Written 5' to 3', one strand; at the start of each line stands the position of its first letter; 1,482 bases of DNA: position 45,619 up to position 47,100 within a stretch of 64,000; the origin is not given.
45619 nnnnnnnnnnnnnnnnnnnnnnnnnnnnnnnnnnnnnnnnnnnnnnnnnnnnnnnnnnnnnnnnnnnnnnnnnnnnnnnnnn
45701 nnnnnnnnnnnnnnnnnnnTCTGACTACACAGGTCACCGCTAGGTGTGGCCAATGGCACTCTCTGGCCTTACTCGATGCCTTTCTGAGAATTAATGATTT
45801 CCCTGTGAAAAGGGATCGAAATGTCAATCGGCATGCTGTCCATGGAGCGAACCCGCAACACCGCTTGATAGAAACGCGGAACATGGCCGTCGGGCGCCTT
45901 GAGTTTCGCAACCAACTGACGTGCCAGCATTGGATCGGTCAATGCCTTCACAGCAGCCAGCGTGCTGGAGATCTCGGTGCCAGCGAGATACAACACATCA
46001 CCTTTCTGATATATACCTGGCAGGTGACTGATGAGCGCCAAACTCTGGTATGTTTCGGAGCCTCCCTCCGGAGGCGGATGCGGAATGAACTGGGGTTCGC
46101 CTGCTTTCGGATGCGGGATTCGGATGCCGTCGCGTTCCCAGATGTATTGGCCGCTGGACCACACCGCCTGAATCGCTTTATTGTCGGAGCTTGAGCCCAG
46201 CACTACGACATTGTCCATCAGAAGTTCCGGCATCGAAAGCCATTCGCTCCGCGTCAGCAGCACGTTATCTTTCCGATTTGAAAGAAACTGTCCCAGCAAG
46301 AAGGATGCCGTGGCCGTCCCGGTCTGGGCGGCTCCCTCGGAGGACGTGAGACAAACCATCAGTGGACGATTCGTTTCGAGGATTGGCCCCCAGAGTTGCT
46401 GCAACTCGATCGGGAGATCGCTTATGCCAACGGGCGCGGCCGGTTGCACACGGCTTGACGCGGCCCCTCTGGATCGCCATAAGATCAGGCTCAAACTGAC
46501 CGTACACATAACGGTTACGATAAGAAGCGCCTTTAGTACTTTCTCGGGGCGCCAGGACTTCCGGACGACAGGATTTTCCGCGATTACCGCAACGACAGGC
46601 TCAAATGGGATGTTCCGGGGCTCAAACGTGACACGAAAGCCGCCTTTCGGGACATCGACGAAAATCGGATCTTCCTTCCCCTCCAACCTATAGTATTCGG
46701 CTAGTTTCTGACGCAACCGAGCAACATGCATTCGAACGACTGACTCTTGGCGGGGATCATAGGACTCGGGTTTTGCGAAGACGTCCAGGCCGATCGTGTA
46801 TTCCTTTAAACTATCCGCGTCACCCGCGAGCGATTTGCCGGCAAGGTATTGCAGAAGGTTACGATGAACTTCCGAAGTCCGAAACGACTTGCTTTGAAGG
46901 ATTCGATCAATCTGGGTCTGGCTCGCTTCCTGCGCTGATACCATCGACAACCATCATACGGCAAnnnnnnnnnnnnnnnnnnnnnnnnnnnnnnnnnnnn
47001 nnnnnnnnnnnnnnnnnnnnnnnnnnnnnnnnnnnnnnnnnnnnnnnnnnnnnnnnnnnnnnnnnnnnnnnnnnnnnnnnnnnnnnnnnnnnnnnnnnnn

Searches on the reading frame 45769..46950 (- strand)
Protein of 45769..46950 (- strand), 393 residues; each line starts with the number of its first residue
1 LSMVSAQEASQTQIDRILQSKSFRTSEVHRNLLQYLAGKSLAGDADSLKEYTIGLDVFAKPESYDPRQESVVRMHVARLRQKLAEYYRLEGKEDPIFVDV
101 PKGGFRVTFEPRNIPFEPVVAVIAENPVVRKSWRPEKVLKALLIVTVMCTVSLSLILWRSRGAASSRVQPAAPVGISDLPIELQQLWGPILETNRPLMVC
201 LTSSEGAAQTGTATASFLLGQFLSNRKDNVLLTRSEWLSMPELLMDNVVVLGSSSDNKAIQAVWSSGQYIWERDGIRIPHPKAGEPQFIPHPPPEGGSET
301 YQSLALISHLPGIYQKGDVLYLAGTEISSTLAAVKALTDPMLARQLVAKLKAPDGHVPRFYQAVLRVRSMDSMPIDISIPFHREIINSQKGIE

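Call 16: search_protein_families(library=pfam, proteins=[window:45769-46950:-], max_evalue=0.01)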
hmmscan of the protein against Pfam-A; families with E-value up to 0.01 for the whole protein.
window:45769-46950:- (393 aa): 0 families

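Call 38: search_solved_structures(query=window:45769-46950:-, max_evalue=1, show_alignments=2)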
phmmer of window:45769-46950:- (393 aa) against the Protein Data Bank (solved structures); distinct sequences matched with E-value up to 1: 0.

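Call 39: search_protein_families(library=ncbifam, proteins=[window:45769-46950:-], max_evalue=0.1)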
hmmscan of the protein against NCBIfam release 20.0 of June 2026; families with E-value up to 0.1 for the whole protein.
window:45769-46950:- (393 aa): 0 families

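Call 40: find_homologous_proteins(query=window:45769-46950:-, max_evalue=0.00001)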
Query window:45769-46950:- (393 aa): 1473 proteins with E <= 0.00001 among 8000 candidates; the best 120 are listed.
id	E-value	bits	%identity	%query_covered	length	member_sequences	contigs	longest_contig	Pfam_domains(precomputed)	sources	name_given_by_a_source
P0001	1.8e-256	868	100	99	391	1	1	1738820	-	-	-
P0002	6.6e-214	728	83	98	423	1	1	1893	-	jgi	jgi:hypothetical protein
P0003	9.5e-213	724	83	99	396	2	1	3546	-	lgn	-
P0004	2.5e-209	713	84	97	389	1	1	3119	-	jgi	jgi:hypothetical protein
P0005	5.5e-209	712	81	98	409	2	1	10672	-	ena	-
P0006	2.9e-208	709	82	98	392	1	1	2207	-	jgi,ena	-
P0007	1.3e-202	691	80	98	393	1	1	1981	-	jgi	jgi:hypothetical protein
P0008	1.7e-202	690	80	99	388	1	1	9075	-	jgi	jgi:hypothetical protein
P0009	1.6e-199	681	79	98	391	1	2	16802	-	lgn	-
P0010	1.3e-197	674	79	98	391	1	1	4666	-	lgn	-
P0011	1.0e-195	668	77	99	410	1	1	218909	-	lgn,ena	-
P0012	3.5e-195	666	77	99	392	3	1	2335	-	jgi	jgi:hypothetical protein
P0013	1.8e-191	654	77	97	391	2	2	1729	-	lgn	-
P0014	1.2e-189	648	77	98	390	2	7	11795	-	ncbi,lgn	-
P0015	2.8e-176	604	80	86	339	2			-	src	-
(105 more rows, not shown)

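Call 52: predict_structure(alignment_id=A1)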
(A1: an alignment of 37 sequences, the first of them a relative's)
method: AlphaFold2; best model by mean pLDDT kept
length: 391 residues; sequences in the alignment: 37
mean_pLDDT: 77.4   pTM: 0.54
mean pLDDT of the five models: 77.4, 75.0, 69.7, 68.4, 66.9
residues with pLDDT >= 90: 114; 70-90: 178; 50-70: 55; < 50: 44
segments of 3 or more residues with pLDDT < 50: 112-131, 158-171, 386-391
pLDDT, mean of each block of 10 residues (from residue 1): 72 90 89 90 82 70 63 90 88 86 82 37 33 61 79 58 34 73 91 86 67 89 87 70 78 70 82 90 91 66 90 81 88 95 94 90 90 91 61 32
secondary structure, 60 per line:
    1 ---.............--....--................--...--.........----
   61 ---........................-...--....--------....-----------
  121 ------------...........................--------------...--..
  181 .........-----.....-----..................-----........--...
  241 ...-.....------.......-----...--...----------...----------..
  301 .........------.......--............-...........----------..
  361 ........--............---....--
elements in order: H4-16 H19-22 H25-40 H48-56 H64-87 E94-97 E106-109 H133-159 H179-189 E195-199 H205-222 E228-232 H238-243 E245-249 H256-262 E268-270 E273-275 E286-288 E299-309 E316-322 H325-336 H338-348 E359-368 E371-382 H386-389

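Call 56: fold_search(model_id=the predicted structure, library=pdb)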
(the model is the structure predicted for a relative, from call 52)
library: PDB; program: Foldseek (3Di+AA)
matches with E <= 10: 664; with E <= 0.001: 2
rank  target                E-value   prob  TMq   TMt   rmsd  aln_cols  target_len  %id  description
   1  7l2z_C                5.8e-04  1.00  0.28  0.18   9.0       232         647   11  Bacterial cellulose synthase BcsB hexamer (released 2021-03-24)
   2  7l2z_B                8.8e-04  1.00  0.28  0.18   9.7       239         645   11  Bacterial cellulose synthase BcsB hexamer (released 2021-03-24)
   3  9fmt_A                1.0e-03  0.99  0.27  0.18   9.6       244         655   11  Cryo-EM structure of the BcsB hexameric crown from the E. coli cellulose secretion macrocomplex (released 2024-10-16)
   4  9b8i                  1.6e-03  1.00  0.29  0.17   9.2       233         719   11  Cryo-EM structure of the E. coli cellulose synthase BcsB-BcsC fusion protein (released 2025-02-19)
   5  9fmt_F                1.8e-03  0.99  0.28  0.18   8.2       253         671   11  Cryo-EM structure of the BcsB hexameric crown from the E. coli cellulose secretion macrocomplex (released 2024-10-16)
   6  9fmt_E                3.7e-03  1.00  0.23  0.15   5.3       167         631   14  Cryo-EM structure of the BcsB hexameric crown from the E. coli cellulose secretion macrocomplex (released 2024-10-16)
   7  9fmt_D                4.1e-03  0.99  0.27  0.17   9.1       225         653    9  Cryo-EM structure of the BcsB hexameric crown from the E. coli cellulose secretion macrocomplex (released 2024-10-16)
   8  6yg8_B                5.9e-03  0.97  0.25  0.16   8.6       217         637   11  Cryo-EM structure of a BcsB pentamer in the context of an assembled Bcs macrocomplex (released 2021-02-24)
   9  6yg8_A                6.2e-03  0.97  0.28  0.18   8.8       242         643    9  Cryo-EM structure of a BcsB pentamer in the context of an assembled Bcs macrocomplex (released 2021-02-24)
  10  9fsa                  7.0e-03  1.00  0.23  0.58   5.5       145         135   13  Cell wall anchoring domain of the surface layer protein of Methanococcus voltae (aa 24-75; 484-576) (released 2024-08-28)
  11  7l2z_D                1.1e-02  0.94  0.28  0.18   9.9       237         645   11  Bacterial cellulose synthase BcsB hexamer (released 2021-03-24)
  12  6yg8_E                1.2e-02  0.99  0.22  0.16   4.9       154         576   12  Cryo-EM structure of a BcsB pentamer in the context of an assembled Bcs macrocomplex (released 2021-02-24)
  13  1mqp                  1.7e-02  0.98  0.21  0.13   5.6       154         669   13  THE CRYSTAL STRUCTURE OF ALPHA-D-GLUCURONIDASE FROM BACILLUS STEAROTHERMOPHILUS T-6 (released 2003-09-23)
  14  1mqq                  1.9e-02  0.94  0.19  0.12   7.6       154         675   12  THE CRYSTAL STRUCTURE OF ALPHA-D-GLUCURONIDASE FROM BACILLUS STEAROTHERMOPHILUS T-1 COMPLEXED WITH GLUCURONIC ACID (released 2003-09-17)
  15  7lby_B                1.9e-02  0.91  0.22  0.14   6.2       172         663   13  Bacterial cellulose synthase BcsB with polyalanine BcsA model (released 2021-03-24)
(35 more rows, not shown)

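Call 57: search_solved_structures(query=A1, max_evalue=10, show_alignments=3)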
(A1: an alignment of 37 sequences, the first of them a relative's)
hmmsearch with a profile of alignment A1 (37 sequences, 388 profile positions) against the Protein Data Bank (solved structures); distinct sequences matched with E-value up to 10: 0.

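Call 75: find_encoding_contigs(protein=P0011, flank=7000, max_places=2)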
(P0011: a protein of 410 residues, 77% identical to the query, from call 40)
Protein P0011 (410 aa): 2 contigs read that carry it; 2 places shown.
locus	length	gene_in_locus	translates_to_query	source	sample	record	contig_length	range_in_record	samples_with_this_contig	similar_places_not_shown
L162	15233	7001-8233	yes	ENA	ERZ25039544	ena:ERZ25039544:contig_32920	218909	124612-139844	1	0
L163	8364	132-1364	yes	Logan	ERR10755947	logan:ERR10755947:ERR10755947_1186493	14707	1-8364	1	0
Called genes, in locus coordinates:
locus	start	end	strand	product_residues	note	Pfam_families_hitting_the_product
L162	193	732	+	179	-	-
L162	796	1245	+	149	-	PF20349:DUF6644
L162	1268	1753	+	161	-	PF20349:DUF6644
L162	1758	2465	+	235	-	PF13795:HupE_UreJ_2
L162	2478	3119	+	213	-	-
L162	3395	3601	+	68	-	-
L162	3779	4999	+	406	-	PF03929:PepSY_TM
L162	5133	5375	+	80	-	-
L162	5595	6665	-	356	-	PF08028:Acyl-CoA_dh_2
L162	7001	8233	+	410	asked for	-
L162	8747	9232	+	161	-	-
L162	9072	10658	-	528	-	PF12728:HTH_17 (faint), PF08281:Sigma70_r4_2 (faint)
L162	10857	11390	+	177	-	-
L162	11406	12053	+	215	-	-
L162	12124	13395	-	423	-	PF13180:PDZ_2 (faint), PF03572:Peptidase_S41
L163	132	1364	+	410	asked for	-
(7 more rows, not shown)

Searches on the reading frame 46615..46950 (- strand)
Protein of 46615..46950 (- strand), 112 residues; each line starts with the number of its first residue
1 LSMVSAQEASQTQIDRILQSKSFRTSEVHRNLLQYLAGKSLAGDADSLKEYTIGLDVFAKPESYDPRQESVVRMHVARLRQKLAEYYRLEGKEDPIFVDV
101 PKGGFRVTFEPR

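Call 68: predict_structure(alignment_id=A2)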
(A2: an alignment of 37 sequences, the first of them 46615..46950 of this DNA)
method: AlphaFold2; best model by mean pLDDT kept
length: 112 residues; sequences in the alignment: 37
mean_pLDDT: 70.2   pTM: 0.63
mean pLDDT of the five models: 70.2, 68.2, 64.4, 61.2, 58.3
residues with pLDDT >= 90: 2; 70-90: 64; 50-70: 28; < 50: 18
segments of 3 or more residues with pLDDT < 50: 46-56, 59-64
pLDDT, mean of each block of 10 residues (from residue 1): 66 84 79 76 51 47 53 81 89 80 68 58
secondary structure, 60 per line:
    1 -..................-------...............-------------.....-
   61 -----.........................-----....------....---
elements in order: H2-19 H27-41 H55-59 H66-90 E96-99 E106-109

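Call 71: fold_search(model_id=the predicted structure, library=pdb)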
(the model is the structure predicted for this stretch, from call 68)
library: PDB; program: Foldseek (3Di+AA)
matches with E <= 10: 29; with E <= 0.001: 0
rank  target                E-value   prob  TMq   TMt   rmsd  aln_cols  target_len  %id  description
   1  5ju7                  1.7e+00  0.44  0.45  0.47   4.7        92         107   21  DNA BINDING DOMAIN OF E.COLI CADC (released 2017-04-26)
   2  2z99                  2.7e+00  0.05  0.19  0.16  11.2        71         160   20  Crystal Structure of ScpB from Mycobacterium tuberculosis (released 2007-10-09)
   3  1t6s_A                4.3e+00  0.03  0.21  0.16  10.8        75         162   16  Crystal structure of a conserved hypothetical protein from Chlorobium tepidum (released 2004-12-07)
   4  7et3_h                4.8e+00  0.02  0.23  0.11  16.5       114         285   12  C5 portal vertex in the enveloped virion capsid (released 2021-07-14)
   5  9bj7_H                4.8e+00  0.01  0.12  0.09  14.7       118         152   12  Crystal structure of the N-terminal truncated AbiV (residues 24-201) (released 2025-08-13)
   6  6gyb_A                5.7e+00  0.06  0.19  0.19   3.7        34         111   18  Cryo-EM structure of the bacteria-killing type IV secretion system core complex from Xanthomonas citri (released 2018-10-24)
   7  5vku_n                5.7e+00  0.02  0.24  0.11  15.8       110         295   17  An atomic structure of the human cytomegalovirus (HCMV) capsid with its securing layer of pp150 tegument protein (released 2017-06-28)
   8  9n6c_D                6.1e+00  0.01  0.18  0.06  14.4       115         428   10  Structure of the Retron IA Complex without the HNH Nuclease (released 2025-04-23)
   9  3w6k_B                6.4e+00  0.03  0.18  0.21   7.9        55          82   16  Crystal structure of dimer of ScpB N-terminal domain complexed with ScpA peptide (released 2013-04-24)
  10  3w6k_C                6.8e+00  0.03  0.18  0.21  11.0        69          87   16  Crystal structure of dimer of ScpB N-terminal domain complexed with ScpA peptide (released 2013-04-24)
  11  7u2k_D                6.8e+00  0.02  0.23  0.11  18.1       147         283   13  C6-guano bound Mu Opioid Receptor-Gi Protein Complex (released 2022-12-07)
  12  7eto_I                7.2e+00  0.02  0.22  0.10  21.1       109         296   16  C1 CVSC-binding penton vertex in the virion capsid of Human Cytomegalovirus (released 2021-07-14)
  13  3fgc_C                7.2e+00  0.02  0.22  0.08  17.8        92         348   13  Crystal Structure of the Bacterial Luciferase:Flavin Complex Reveals the Basis of Intersubunit Communication (released 2009-05-26)
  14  2l4w_MODEL_1_A        7.7e+00  0.04  0.20  0.19   3.7        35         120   17  NMR structure of the Xanthomonas VirB7 (released 2011-06-01)
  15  8i9r_Cx               7.7e+00  0.02  0.18  0.20  12.8        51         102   20  Cryo-EM structure of a Chaetomium thermophilum pre-60S ribosomal subunit - State 5S RNP (released 2023-05-17)
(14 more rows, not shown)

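Call 73: search_protein_families(library=pfam, proteins=[window:46615-46950:-], max_evalue=10)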
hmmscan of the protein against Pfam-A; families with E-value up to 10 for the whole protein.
window:46615-46950:- (112 aa): 2 families
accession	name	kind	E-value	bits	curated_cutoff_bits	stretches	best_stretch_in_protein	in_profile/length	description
PF00486.34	Trans_reg_C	-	0.007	16.8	26.2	1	66-86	40-60/77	Transcriptional regulatory protein, C terminal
PF16937.10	T3SS_HrpK1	-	0.1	12.6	30.9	1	10-74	178-239/251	Type III secretion system translocator protein, HrpF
